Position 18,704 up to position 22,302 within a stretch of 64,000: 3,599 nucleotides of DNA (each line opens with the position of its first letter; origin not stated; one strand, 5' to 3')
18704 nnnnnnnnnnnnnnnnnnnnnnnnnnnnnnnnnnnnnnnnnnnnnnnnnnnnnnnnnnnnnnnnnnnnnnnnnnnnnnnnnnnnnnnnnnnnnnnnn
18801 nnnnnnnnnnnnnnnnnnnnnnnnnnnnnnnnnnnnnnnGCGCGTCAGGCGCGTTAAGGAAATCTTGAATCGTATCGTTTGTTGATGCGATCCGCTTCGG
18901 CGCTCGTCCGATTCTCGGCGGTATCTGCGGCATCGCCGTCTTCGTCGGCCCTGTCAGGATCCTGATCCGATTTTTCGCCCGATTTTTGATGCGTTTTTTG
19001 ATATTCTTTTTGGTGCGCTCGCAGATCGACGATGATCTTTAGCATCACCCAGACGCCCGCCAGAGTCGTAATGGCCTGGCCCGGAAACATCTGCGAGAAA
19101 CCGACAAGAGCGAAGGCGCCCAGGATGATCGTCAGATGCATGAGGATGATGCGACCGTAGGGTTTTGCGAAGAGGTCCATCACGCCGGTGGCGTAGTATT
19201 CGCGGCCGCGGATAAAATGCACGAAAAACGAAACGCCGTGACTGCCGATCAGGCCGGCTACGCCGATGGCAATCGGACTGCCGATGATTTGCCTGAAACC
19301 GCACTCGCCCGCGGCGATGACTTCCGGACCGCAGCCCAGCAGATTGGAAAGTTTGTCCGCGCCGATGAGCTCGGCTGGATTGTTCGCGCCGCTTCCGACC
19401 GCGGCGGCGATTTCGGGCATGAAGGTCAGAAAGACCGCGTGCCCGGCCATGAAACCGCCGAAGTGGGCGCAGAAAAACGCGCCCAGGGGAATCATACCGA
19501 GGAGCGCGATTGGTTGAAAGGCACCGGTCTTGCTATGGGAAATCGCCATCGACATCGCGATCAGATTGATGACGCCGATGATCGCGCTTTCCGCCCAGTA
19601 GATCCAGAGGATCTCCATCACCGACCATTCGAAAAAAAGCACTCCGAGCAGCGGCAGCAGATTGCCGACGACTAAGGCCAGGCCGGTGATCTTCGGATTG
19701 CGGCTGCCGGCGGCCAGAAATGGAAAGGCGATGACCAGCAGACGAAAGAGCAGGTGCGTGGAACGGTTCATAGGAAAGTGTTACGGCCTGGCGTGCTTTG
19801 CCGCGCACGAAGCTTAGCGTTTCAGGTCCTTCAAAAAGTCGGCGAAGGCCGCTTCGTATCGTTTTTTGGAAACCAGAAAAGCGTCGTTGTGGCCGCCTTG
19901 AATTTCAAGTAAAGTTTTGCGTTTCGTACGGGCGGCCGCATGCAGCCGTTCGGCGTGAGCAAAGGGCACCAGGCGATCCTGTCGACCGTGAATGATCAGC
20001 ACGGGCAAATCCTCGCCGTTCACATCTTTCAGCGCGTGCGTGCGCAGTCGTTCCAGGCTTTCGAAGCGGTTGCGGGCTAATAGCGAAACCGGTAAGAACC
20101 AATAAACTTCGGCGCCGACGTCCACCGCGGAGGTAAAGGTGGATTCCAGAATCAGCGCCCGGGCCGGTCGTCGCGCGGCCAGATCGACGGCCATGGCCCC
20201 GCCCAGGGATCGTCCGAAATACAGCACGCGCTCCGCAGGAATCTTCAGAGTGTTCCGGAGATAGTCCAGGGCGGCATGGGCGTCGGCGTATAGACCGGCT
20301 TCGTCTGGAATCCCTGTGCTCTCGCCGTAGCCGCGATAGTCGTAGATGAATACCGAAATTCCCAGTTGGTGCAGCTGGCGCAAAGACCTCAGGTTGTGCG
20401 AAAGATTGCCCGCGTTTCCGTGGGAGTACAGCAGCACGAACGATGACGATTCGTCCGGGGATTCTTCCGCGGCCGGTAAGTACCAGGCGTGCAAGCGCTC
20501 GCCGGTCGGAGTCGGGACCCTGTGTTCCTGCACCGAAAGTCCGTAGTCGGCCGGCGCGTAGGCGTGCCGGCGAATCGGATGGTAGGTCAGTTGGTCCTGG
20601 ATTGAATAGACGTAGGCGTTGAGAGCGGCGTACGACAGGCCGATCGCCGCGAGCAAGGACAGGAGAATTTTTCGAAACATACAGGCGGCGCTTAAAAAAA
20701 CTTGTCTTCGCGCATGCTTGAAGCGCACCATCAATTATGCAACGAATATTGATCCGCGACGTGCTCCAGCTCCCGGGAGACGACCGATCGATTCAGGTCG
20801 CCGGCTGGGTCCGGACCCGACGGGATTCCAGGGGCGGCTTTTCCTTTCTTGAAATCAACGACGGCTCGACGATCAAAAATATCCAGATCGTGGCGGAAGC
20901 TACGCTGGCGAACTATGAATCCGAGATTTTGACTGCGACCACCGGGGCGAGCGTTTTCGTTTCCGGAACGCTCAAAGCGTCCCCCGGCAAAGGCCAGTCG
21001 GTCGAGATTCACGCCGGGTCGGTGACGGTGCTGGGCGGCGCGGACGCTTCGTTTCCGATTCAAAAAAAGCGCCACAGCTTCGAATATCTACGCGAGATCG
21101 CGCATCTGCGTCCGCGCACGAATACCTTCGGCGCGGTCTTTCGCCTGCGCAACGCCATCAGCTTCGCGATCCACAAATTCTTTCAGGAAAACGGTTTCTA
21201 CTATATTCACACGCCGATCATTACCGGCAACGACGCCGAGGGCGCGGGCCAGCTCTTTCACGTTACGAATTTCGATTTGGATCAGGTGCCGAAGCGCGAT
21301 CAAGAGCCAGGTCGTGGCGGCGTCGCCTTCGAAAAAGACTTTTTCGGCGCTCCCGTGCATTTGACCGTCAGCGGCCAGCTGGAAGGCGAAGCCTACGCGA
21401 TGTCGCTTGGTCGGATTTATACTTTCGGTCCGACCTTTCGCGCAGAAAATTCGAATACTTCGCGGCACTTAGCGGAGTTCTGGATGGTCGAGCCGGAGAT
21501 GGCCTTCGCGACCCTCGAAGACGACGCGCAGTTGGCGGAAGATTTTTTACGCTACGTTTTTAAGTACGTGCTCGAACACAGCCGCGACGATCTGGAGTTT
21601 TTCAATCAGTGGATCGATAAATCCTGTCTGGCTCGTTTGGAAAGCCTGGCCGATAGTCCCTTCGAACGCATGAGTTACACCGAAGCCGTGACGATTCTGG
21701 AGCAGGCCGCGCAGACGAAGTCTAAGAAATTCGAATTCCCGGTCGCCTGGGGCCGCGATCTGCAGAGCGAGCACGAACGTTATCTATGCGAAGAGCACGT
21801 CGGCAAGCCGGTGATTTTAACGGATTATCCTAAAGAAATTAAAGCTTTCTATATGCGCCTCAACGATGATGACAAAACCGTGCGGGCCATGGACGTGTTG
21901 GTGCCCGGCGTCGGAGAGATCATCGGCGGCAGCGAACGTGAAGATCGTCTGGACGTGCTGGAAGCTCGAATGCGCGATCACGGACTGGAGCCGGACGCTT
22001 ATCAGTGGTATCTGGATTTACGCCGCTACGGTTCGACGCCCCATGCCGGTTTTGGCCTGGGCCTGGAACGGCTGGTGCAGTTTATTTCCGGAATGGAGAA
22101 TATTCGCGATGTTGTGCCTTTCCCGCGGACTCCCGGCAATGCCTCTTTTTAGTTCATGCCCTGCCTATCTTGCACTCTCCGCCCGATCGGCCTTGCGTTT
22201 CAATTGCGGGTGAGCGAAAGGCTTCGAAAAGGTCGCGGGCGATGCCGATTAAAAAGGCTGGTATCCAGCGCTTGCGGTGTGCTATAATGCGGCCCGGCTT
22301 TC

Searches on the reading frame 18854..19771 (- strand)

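Call 48: search_protein_families(library=pfam, proteins=[window:18854-19771:-])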
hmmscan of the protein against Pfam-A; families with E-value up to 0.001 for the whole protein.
window:18854-19771:- (305 aa): 1 family
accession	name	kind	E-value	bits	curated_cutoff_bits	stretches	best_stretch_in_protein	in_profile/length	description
PF20108.4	DUF6498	-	3.9e-47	160.6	23.7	1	23-264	5-205/207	Family of unknown function (DUF6498)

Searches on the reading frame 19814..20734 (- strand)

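Call 48: search_protein_families(library=pfam, proteins=[window:19814-20734:-])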
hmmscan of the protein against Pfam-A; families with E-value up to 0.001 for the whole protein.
window:19814-20734:- (306 aa): 8 families
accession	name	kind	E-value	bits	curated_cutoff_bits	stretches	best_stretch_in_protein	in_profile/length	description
PF12146.15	Hydrolase_4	-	1.7e-18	67.3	27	2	100-202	6-112/239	Serine aminopeptidase, S33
PF00561.26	Abhydrolase_1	-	1.8e-15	57.7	25.8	1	101-199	3-102/245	alpha/beta hydrolase fold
PF00326.27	Peptidase_S9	-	1e-08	35.4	22.6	1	147-279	43-180/213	Prolyl oligopeptidase family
PF12697.13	Abhydrolase_6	-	3e-07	31.8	26.3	1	105-221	5-116/217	Alpha/beta hydrolase family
PF20434.5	BD-FAE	-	9.2e-07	29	26.8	0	234-266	181-213/215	BD-FAE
PF02129.25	Peptidase_S15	-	7.9e-06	26.2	23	0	122-200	48-129/262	X-Pro dipeptidyl-peptidase (S15 family)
PF01738.24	DLH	-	4e-05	23.7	21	0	149-294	78-198/217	Dienelactone hydrolase family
PF02230.22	Abhydrolase_2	-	0.00086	19.6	23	0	239-269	154-183/217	Phospholipase/Carboxylesterase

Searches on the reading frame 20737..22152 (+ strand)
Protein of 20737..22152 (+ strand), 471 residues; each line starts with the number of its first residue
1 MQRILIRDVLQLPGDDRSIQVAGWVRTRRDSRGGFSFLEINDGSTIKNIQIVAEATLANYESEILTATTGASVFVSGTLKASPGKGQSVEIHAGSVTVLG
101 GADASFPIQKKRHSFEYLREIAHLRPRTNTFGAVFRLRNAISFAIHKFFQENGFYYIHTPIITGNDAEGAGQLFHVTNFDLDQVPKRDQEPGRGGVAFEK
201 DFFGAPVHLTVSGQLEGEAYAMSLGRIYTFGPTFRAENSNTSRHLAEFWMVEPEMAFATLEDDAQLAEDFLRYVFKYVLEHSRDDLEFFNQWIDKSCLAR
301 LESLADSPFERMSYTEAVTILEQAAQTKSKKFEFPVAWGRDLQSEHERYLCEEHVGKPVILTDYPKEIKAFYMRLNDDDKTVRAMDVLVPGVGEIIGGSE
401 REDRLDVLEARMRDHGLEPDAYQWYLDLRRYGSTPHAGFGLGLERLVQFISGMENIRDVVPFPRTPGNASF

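Call 3: search_protein_families(library=pfam, proteins=[window:20737-22152:+])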
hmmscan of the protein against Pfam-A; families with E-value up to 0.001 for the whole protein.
window:20737-22152:+ (471 aa): 2 families
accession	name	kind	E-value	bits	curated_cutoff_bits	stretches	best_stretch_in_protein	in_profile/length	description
PF00152.25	tRNA-synt_2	-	4.5e-67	226.7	25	1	122-465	9-307/308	tRNA synthetases class II (D, K and N)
PF01336.31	tRNA_anti-codon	-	1.9e-13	50.6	27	1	20-99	2-75/75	OB-fold nucleic acid binding domain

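Call 4: search_protein_families(library=ncbifam, proteins=[window:20737-22152:+])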
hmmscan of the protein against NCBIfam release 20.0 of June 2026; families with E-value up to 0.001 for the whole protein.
window:20737-22152:+ (471 aa): 18 families
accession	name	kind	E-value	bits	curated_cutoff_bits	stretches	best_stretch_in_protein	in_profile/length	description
NF003037.0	PRK03932.1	equivalog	2e-200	666.5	414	1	1-471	1-451/451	asparagine--tRNA ligase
TIGR00457.1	asnS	equivalog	1.6e-187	623.8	342.6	1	15-471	15-455/455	asparagine--tRNA ligase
NF003483.0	PRK05159.1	equivalog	1.6e-77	261.3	353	2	196-464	174-431/438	aspartate--tRNA(Asn) ligase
TIGR00458.1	aspS_nondisc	equivalog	2.6e-63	214.5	368.4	2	194-466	167-423/428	aspartate--tRNA(Asn) ligase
NF005052.0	PRK06462.1-1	equivalog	1.8e-51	175.3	368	1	191-468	82-349/353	asparagine synthetase A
NF005054.0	PRK06462.1-4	equivalog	9.8e-37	126.7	309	1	201-470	74-316/318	asparagine synthetase A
TIGR00459.1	aspS_bact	equivalog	9.6e-32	110.1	373.85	2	16-282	16-264/586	aspartate--tRNA ligase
NF001750.0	PRK00476.1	equivalog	6.1e-31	107.4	443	2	16-171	18-180/590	aspartate--tRNA ligase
NF001756.1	PRK00484.1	subfamily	4.8e-28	98.1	468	2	225-464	238-484/488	lysine--tRNA ligase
NF005055.0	PRK06462.1-5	equivalog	3.9e-26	91.9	389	1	230-464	112-333/341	asparagine synthetase A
TIGR00499.1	lysS_bact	equivalog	1.7e-24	86.3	427.6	2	224-464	240-491/496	lysine--tRNA ligase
NF005053.0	PRK06462.1-3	equivalog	1.1e-18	67.8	322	1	228-462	42-264/274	asparagine synthetase A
NF009101.0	PRK12445.1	subfamily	2e-11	43.2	1026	1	225-464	253-500/505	lysine--tRNA ligase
TIGR00462.1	genX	equivalog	4.3e-11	42.8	286.9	1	222-462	71-304/304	EF-P lysine aminoacylase EpmA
NF002821.0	PRK02983.1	equivalog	3.1e-10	38.7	742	1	224-464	846-1097/1102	bifunctional lysylphosphatidylglycerol synthetase/lysine--tRNA ligase LysX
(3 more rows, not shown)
